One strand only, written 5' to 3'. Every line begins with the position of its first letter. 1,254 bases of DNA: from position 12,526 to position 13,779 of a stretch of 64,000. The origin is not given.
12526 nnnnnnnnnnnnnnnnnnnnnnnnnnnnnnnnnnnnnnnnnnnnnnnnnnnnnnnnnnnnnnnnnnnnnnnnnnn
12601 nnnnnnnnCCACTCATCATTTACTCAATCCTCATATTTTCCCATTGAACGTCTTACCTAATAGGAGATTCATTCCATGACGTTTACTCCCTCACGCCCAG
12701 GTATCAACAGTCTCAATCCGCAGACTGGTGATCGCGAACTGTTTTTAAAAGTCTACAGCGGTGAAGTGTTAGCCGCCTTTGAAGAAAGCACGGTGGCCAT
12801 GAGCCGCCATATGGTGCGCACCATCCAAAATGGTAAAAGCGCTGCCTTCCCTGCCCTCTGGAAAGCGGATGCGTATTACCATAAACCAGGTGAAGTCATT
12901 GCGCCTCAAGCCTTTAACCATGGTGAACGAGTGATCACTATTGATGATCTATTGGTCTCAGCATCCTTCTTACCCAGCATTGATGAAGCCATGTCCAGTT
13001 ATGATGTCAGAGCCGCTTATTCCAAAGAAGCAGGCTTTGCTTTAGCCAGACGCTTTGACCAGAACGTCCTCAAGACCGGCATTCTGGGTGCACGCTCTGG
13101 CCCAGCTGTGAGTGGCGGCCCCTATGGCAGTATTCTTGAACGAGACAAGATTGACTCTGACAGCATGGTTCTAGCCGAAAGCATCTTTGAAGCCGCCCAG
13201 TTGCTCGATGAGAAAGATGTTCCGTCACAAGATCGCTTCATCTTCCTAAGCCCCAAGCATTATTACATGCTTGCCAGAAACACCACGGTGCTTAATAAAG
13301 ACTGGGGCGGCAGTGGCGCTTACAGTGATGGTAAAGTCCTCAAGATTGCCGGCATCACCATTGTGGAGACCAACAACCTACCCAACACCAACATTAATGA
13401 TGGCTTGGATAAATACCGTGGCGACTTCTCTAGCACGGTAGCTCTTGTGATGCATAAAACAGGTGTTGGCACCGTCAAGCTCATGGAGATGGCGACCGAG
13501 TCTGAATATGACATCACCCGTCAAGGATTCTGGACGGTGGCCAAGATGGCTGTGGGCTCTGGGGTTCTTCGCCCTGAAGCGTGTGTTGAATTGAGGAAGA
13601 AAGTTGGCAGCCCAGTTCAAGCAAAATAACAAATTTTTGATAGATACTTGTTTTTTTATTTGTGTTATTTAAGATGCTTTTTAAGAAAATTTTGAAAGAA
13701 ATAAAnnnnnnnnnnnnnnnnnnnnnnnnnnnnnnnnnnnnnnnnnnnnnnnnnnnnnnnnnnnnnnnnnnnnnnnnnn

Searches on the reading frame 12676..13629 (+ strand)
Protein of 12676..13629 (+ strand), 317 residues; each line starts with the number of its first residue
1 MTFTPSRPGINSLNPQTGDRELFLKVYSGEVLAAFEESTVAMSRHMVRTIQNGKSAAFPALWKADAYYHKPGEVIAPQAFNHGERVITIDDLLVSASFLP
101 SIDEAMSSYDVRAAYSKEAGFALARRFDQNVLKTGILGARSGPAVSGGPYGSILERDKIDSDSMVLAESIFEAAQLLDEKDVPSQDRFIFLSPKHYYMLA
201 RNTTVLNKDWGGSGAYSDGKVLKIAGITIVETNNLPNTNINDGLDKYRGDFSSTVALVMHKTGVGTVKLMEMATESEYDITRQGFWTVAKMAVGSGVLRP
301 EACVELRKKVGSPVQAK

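Call 14: search_protein_families(library=phrogs, proteins=[window:12676-13629:+], max_evalue=0.001)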
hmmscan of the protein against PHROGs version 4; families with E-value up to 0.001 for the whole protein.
window:12676-13629:+ (317 aa): 5 families
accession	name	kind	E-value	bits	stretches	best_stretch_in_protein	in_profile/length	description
phrog_267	-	head and packaging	1.9e-79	268.7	1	4-313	22-330/410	major head protein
phrog_27239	-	head and packaging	2.6e-27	96.9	1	19-149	24-157/163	major head protein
phrog_3437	-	head and packaging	1.1e-10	42.3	1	100-307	89-290/294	major head protein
phrog_283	-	head and packaging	1e-08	35.9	1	167-238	147-220/385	major head protein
phrog_23005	-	head and packaging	9.4e-06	26.9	1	253-303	66-116/127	virion structural protein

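Call 25: find_related_loci(query=window:12676-13629:+, collection=viral_contigs, flank=10000)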
Query window:12676-13629:+ (317 aa) in viral_contigs; peptide patterns used: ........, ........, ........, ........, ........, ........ (x = any residue, [..] = any of these).
103 stretches matched a pattern; 89 encode a relative of the query (tblastn E <= 1e-3); the best 80 are kept; 80 distinct loci.
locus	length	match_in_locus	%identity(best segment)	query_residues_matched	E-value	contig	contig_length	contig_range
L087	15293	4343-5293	98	1-317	0e+0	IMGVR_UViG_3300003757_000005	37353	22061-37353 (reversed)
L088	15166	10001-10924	55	4-308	4e-113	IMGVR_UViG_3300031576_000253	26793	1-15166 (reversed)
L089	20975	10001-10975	51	3-308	4e-95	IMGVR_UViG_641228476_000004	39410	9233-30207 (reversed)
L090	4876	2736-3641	49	21-306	1e-92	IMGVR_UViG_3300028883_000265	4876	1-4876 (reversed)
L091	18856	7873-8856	44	4-307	8e-76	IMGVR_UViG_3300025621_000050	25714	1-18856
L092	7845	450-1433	43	4-307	1e-75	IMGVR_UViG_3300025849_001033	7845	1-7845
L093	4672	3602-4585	45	4-306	3e-75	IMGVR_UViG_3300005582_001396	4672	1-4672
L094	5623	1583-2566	45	4-306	3e-75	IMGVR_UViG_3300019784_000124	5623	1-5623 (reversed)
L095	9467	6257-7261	44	4-307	9e-75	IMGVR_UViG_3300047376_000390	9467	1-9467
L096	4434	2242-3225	43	4-307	1e-74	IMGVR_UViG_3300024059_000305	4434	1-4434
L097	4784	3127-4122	42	4-307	2e-74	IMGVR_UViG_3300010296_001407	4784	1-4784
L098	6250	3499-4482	43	4-307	1e-74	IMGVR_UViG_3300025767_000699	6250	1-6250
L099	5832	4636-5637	44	4-307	4e-74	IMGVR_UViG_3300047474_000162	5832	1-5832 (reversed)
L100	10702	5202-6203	44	4-307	4e-74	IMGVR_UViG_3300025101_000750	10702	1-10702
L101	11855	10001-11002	44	4-307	4e-74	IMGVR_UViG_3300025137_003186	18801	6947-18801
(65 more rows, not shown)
